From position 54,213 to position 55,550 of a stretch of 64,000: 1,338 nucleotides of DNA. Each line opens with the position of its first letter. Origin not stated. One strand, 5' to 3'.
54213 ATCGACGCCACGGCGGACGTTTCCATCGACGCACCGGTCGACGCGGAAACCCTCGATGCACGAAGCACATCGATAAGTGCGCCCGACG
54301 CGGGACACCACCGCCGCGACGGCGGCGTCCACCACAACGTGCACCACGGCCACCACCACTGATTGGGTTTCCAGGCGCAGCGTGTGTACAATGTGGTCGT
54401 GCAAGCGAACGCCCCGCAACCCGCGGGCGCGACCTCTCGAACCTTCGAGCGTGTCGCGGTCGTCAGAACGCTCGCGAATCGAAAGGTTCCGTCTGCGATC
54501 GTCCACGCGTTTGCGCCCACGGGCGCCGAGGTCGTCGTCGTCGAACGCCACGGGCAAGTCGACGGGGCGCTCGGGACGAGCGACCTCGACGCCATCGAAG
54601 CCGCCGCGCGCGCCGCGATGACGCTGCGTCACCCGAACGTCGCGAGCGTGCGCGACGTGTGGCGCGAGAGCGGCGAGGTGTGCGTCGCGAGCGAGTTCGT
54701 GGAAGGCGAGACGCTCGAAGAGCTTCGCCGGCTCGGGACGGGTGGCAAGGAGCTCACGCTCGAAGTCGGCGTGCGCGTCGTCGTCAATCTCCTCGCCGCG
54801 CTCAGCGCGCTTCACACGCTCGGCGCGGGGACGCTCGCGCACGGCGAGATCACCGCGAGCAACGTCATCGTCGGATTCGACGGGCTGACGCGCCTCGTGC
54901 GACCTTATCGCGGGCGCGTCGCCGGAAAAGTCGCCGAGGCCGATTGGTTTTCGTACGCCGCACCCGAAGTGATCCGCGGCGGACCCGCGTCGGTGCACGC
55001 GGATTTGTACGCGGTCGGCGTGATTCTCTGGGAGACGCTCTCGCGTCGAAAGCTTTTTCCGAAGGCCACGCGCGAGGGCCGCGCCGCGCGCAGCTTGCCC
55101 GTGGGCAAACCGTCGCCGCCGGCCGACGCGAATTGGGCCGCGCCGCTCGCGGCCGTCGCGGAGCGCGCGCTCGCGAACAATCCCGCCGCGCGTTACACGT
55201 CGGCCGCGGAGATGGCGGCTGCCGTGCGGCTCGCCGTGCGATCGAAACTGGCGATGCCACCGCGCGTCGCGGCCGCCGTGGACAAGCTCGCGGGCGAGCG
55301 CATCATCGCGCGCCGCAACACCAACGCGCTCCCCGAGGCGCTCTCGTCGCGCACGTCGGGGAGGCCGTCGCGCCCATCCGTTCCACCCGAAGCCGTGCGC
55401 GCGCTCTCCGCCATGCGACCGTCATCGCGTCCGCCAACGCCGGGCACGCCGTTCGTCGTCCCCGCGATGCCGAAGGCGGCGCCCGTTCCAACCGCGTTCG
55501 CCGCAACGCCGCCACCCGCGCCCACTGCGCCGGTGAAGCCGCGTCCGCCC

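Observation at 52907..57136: Kinase, pseudokinase, then TPR/PEGA partner in tandem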

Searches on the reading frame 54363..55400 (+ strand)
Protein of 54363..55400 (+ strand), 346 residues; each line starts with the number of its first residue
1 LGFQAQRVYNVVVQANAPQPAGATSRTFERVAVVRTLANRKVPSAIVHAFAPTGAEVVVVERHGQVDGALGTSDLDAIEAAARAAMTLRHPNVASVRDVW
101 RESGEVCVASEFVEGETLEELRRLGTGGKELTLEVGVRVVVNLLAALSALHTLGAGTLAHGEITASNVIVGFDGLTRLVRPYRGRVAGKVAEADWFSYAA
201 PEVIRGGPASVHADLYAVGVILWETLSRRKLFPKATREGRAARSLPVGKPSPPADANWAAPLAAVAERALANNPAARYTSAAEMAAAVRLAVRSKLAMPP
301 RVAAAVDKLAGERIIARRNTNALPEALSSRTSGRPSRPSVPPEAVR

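Call 7: search_solved_structures(query=window:54363-55400:+, max_evalue=0.001, show_alignments=3)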
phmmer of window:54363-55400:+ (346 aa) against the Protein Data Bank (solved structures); distinct sequences matched with E-value up to 0.001: 188 (the best 60 are shown).
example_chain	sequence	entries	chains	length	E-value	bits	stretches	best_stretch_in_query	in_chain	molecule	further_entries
3f61_A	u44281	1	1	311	1.7e-12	50.9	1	81-290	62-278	Serine/threonine-protein kinase pknB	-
9ruk_A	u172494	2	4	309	2.5e-12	50.4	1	79-285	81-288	Serine/threonine-protein kinase StkP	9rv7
9ru3_A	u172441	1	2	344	2.8e-12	50.2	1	79-286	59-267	Serine/threonine-protein kinase StkP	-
3ori_A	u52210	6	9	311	5e-12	49.4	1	81-290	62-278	Serine/threonine protein kinase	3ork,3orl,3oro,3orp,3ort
1mru_A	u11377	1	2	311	5.1e-12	49.4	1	81-290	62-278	Probable serine/threonine-protein kinase pknB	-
3f69_A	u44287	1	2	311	6.2e-12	49.1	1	81-290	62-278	Serine/threonine-protein kinase pknB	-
9ruj_A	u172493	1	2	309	7.7e-12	48.8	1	79-285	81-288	Serine/threonine-protein kinase StkP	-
6i2p_A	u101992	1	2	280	9.1e-12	48.5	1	81-287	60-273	Serine/threonine-protein kinase PknB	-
6b2p_A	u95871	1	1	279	9.1e-12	48.5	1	81-287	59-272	Serine/threonine-protein kinase PknB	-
5u94_A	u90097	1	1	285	9.4e-12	48.5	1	81-287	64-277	Serine/threonine-protein kinase PknB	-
1o6y_A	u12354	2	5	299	1.1e-11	48.2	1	81-287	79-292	SERINE/THREONINE-PROTEIN KINASE PKNB | Probable serine/threonine-protein kinase pknB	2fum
6cth_A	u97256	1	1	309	1.3e-11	48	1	83-239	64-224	Concanavalin A-like lectin protein kinase family protein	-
3orm_A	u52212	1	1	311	3.6e-11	46.6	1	82-290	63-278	Serine/threonine protein kinase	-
6b2q_A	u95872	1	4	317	5.2e-11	46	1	76-302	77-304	Serine/threonine-protein kinase PknA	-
4ow8_A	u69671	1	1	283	5.6e-11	45.9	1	75-300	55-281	Serine/threonine-protein kinase PknA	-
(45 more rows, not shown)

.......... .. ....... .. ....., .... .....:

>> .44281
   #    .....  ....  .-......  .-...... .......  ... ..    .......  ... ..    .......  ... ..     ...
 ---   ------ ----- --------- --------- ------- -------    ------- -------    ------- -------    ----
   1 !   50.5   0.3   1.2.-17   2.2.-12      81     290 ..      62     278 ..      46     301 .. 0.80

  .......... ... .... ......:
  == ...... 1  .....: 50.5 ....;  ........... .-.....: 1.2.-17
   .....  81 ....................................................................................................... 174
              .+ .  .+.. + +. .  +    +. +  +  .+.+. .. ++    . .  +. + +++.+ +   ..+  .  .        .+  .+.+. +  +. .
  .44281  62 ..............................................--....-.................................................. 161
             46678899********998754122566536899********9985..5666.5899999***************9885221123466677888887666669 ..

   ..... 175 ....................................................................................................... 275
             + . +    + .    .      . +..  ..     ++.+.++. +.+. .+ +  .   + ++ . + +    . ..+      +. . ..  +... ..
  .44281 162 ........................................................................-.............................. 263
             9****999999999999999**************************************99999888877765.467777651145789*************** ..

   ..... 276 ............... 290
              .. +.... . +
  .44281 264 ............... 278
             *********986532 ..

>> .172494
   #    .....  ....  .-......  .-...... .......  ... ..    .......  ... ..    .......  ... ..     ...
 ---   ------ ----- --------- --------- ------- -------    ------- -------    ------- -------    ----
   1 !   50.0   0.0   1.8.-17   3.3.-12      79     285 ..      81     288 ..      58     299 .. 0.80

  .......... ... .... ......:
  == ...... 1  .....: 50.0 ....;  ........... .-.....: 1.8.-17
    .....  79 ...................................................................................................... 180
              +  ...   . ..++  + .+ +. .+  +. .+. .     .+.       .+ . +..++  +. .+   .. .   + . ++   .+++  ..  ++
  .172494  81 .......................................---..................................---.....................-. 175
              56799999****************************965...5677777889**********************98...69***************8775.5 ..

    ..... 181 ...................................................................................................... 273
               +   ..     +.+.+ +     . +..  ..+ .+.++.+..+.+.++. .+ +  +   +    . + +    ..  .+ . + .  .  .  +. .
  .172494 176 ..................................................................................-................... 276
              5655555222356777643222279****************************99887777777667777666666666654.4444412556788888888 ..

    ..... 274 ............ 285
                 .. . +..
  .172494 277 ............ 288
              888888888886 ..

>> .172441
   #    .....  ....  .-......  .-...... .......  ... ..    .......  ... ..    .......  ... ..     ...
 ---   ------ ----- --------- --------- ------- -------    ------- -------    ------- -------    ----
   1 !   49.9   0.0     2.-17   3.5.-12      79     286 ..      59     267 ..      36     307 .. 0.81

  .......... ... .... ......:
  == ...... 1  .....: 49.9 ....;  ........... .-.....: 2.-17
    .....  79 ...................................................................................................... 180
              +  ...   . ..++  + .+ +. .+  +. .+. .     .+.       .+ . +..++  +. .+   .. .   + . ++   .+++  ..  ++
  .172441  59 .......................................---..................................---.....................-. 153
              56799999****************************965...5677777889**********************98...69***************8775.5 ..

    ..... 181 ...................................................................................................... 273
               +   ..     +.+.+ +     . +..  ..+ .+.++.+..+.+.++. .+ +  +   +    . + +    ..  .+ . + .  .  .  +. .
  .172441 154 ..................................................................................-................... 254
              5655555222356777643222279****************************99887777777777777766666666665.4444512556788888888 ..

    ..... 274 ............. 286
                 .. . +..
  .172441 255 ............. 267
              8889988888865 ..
